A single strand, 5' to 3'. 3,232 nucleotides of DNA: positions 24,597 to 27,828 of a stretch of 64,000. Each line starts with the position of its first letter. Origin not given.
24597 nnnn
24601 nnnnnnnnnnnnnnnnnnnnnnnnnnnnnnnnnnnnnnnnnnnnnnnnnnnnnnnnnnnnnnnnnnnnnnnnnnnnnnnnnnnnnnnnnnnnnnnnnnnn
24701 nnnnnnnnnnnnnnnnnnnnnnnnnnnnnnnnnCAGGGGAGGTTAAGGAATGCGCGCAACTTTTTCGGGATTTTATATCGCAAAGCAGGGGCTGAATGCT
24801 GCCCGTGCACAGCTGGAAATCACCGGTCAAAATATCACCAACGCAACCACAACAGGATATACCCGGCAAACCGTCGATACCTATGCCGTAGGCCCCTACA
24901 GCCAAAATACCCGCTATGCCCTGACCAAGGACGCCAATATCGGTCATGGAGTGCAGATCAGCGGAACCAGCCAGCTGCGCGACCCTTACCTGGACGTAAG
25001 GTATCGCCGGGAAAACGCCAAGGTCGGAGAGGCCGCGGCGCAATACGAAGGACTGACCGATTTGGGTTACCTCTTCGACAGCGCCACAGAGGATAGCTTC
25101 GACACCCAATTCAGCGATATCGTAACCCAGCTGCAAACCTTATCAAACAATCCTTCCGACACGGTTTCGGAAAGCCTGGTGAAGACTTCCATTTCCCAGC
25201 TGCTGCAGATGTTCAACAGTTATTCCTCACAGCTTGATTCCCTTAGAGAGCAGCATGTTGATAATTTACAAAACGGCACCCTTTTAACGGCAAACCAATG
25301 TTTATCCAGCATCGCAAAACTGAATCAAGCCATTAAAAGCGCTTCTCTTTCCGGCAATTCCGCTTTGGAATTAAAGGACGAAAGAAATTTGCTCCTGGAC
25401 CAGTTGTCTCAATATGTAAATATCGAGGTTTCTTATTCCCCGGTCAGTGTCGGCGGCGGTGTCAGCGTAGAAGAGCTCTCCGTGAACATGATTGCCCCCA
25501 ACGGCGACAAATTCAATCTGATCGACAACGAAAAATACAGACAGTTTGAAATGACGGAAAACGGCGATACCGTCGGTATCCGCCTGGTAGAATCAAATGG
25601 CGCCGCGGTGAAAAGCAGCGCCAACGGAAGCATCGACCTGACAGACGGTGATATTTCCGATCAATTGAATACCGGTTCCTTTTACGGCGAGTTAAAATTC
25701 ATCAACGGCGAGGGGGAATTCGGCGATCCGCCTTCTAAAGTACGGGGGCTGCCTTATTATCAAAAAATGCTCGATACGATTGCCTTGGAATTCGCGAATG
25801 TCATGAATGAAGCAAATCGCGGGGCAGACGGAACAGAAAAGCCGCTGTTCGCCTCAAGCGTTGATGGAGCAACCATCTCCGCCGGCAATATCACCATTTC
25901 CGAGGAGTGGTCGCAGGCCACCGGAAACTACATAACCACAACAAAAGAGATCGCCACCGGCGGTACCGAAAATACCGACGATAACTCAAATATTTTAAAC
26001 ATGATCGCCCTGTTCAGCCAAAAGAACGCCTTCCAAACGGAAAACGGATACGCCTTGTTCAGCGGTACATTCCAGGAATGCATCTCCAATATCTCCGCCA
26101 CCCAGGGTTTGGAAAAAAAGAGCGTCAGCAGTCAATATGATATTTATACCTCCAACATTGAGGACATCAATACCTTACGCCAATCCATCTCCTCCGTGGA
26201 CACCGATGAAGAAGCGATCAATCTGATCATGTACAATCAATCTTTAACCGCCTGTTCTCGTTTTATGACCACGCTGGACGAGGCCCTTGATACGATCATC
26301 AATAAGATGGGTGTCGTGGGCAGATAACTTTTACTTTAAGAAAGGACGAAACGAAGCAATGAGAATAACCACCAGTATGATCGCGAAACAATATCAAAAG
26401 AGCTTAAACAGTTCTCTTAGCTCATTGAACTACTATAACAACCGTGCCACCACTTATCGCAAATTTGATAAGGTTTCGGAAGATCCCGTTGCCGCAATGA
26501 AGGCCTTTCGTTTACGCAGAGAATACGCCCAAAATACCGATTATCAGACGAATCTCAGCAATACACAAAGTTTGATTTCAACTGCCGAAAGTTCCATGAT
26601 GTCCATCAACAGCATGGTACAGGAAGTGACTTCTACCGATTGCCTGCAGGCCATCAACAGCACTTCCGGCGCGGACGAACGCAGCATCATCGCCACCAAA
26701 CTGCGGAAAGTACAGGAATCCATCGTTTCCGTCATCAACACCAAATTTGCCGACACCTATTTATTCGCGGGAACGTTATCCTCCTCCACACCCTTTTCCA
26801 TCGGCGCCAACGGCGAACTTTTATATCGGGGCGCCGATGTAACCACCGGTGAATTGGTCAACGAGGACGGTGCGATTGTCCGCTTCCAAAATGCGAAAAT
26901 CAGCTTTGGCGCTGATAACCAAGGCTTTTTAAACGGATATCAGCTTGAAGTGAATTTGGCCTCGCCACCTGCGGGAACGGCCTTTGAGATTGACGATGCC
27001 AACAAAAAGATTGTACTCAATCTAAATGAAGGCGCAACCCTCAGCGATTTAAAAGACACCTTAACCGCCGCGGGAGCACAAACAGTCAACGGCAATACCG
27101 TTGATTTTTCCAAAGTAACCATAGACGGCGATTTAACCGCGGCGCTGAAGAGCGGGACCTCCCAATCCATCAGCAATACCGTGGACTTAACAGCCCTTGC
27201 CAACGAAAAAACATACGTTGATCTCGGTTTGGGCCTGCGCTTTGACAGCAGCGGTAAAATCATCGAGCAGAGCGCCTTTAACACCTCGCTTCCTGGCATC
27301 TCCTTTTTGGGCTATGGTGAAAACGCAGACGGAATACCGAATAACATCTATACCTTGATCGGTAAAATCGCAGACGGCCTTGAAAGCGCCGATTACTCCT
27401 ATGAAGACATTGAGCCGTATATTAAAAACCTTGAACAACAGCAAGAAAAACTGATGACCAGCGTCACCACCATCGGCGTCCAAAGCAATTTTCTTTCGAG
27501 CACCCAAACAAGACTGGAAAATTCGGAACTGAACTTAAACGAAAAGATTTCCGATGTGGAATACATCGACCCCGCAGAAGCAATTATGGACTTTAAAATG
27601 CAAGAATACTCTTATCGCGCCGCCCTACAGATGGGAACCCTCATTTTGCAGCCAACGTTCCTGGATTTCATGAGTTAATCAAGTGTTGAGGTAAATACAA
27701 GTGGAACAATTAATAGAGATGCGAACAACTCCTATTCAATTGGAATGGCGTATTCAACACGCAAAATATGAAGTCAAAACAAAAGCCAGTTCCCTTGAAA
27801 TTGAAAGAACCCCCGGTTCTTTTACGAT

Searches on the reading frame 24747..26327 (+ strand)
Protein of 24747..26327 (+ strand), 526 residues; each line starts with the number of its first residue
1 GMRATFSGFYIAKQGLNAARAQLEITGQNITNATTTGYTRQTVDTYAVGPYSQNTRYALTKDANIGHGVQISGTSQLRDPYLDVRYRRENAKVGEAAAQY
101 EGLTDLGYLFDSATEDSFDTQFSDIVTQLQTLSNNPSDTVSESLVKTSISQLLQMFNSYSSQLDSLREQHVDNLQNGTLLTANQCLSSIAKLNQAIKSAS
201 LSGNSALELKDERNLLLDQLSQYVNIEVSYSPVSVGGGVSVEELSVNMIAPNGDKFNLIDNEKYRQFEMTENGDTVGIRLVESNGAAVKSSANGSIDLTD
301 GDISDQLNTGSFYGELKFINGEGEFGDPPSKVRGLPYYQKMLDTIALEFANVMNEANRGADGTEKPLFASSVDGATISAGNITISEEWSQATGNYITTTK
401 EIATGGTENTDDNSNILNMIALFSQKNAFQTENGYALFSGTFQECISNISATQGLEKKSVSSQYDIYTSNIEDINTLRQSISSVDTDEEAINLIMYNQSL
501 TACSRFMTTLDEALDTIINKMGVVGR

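Call 18: search_protein_families(library=pfam, proteins=[window:24747-26327:+], max_evalue=0.001)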
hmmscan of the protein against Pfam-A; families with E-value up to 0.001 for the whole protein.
window:24747-26327:+ (526 aa): 3 families
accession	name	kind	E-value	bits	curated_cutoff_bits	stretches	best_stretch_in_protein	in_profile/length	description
PF22638.1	FlgK_D1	-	3e-29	102.7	28.6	1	109-359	7-220/233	Flagellar hook-associated protein FlgK helical domain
PF06429.18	Flg_bbr_C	-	3.6e-06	26.8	23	1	481-519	7-45/46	Flagellar basal body rod FlgEFG protein C-terminal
PF00460.25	Flg_bb_rod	-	8.6e-05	22.9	20.7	1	9-39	1-31/31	Flagella basal body rod protein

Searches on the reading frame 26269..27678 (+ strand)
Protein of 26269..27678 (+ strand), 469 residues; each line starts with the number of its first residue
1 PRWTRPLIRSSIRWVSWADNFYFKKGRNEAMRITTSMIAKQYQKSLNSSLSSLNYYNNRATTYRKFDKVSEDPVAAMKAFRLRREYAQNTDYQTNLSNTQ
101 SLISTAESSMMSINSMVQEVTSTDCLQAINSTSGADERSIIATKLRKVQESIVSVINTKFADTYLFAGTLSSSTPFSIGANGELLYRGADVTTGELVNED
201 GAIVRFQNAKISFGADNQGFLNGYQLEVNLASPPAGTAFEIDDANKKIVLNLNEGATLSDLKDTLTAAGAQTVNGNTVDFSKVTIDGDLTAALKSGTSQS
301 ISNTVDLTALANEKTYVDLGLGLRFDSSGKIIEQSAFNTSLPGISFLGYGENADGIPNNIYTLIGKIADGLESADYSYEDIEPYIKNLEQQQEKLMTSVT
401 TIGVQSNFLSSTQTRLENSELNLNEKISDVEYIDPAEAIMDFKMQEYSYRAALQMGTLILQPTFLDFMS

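Call 18: search_protein_families(library=pfam, proteins=[window:26269-27678:+], max_evalue=0.001)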
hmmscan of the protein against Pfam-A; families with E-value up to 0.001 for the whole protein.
window:26269-27678:+ (469 aa): 2 families
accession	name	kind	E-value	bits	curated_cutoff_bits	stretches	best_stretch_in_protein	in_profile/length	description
PF00669.25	Flagellin_N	-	3e-10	40.7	26.6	1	33-169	1-137/139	Bacterial flagellin N-terminal helical region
PF00700.27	Flagellin_C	-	7.9e-06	26.6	23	1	386-451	2-67/86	Bacterial flagellin C-terminal helical region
